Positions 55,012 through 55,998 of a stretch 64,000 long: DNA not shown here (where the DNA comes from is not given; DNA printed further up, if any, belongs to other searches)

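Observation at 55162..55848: CcmE with Cys-type heme-binding motif (CxxxY) and an internally duplicated, motif-less second OB-fold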

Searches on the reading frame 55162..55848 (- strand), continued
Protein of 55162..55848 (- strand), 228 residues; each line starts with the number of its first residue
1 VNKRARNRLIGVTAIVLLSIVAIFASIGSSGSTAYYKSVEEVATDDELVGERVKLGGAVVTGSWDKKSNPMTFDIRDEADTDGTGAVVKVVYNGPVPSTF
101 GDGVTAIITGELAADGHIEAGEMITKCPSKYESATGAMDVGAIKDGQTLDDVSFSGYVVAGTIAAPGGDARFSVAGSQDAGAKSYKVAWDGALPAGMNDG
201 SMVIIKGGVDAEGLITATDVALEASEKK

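Call 27: fold_search(model_id=the predicted structure, library=pdb)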
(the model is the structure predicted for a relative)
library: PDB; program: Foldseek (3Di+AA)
matches with E <= 10: 802; with E <= 0.001: 18
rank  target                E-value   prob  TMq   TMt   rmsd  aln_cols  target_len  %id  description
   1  8ce8_E                1.1e-06  1.00  0.33  0.46   9.6       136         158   31  Cytochrome c maturation complex CcmABCDE (released 2023-09-06)
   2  1sr3_MODEL_1_A        3.3e-05  1.00  0.34  0.65   5.3       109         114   28  Solution structure of the heme chaperone CcmE of Escherichia coli (released 2004-04-06)
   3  1lm0_MODEL_1_A        3.5e-05  1.00  0.34  0.72   2.6       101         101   25  Solution structure and characterization of the heme chaperone CcmE (released 2002-12-25)
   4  1j6q                  1.5e-04  1.00  0.33  0.70   2.7        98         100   24  Solution structure and characterization of the heme chaperone CcmE (released 2002-12-25)
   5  2pi2_G                1.7e-04  1.00  0.31  0.57   2.7        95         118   10  Full-length Replication protein A subunits RPA14 and RPA32 (released 2007-10-16)
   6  8rk2_C                2.1e-04  1.00  0.30  0.56   2.8        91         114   12  Human Replication protein A (RPA; trimeric core) - ssDNA complex (released 2024-04-24)
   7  2pi2_F                2.2e-04  1.00  0.31  0.56   2.8        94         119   11  Full-length Replication protein A subunits RPA14 and RPA32 (released 2007-10-16)
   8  1quq_D                2.8e-04  1.00  0.31  0.59   2.6        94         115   11  COMPLEX OF REPLICATION PROTEIN A SUBUNITS RPA14 AND RPA32 (released 1999-08-13)
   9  2pi2_E                2.8e-04  1.00  0.31  0.57   2.7        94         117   11  Full-length Replication protein A subunits RPA14 and RPA32 (released 2007-10-16)
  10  3kdf_A                3.5e-04  1.00  0.30  0.56   2.7        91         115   11  X-ray Crystal Structure of the Human Replication Protein A Complex from Wheat Germ Cell Free Expression (released 2009-12-01)
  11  6hmf_B                4.8e-04  1.00  0.29  0.15   9.8       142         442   14  D-family DNA polymerase - DP1 subunit (3'-5' proof-reading exonuclease) H451 proof-reading deficient variant (released 2019-01-30)
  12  3kdf_C                5.1e-04  1.00  0.31  0.56   2.8        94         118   11  X-ray Crystal Structure of the Human Replication Protein A Complex from Wheat Germ Cell Free Expression (released 2009-12-01)
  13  5ihe_B                5.7e-04  1.00  0.29  0.15   9.8       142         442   14  D-family DNA polymerase - DP1 subunit (3'-5' proof-reading exonuclease) (released 2016-08-31)
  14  9hcj_R0               6.4e-04  1.00  0.31  0.04   3.1       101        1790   23  D. discoideum nuclear pore complex (released 2024-12-25)
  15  9f2a_A                6.4e-04  1.00  0.30  0.16  10.9       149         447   15  Pyrococcus abyssi PolD in complex with Rpa2 winged-helix domain class 2 (composite map) (released 2024-12-04)
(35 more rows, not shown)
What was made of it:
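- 55471..55749 (-): CcmE OB domain 1 (residues 34-126), with the conserved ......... loop. Foldseek hits to CcmE structures, TMt up to 0.72 (call 27).
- On CcmE (Pfam PF03100): Foldseek matches to 1lm0/1j6q/1sr3/8ce8_E (call 27).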

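Call 69: search_protein_families(library=pfam, proteins=[L066:5953-6393:+, L067:5815-6213:+, L068:5854-6246:+], max_evalue=0.01)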
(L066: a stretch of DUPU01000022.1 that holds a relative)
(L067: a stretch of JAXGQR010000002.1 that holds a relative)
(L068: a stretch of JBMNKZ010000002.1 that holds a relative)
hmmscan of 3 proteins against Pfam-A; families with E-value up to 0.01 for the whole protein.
L066:5953-6393:+ (146 aa): 1 family
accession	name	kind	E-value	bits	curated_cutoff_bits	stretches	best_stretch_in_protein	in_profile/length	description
PF03100.22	CcmE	-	1.2e-17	64.5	24.6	1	45-143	3-98/99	CcmE domain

L067:5815-6213:+ (132 aa): 1 family
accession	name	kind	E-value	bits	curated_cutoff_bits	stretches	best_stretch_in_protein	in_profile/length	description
PF03100.22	CcmE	-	3.4e-21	75.9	24.6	1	32-129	4-98/99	CcmE domain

L068:5854-6246:+ (130 aa): 1 family
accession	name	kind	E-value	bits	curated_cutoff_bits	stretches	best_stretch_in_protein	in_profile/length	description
PF03100.22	CcmE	-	3.1e-17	63.2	24.6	1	31-129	3-98/99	CcmE domain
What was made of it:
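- Closest known: Single-domain CPSKY CcmE of Bacillota. Different: They have one Pfam CcmE stretch instead of two (call 69).
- Cultured Gordonibacter, Raoultibacter and Arabiibacter proteins have two Pfam CcmE stretches, whereas the Bacillota relatives have one (call 69).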
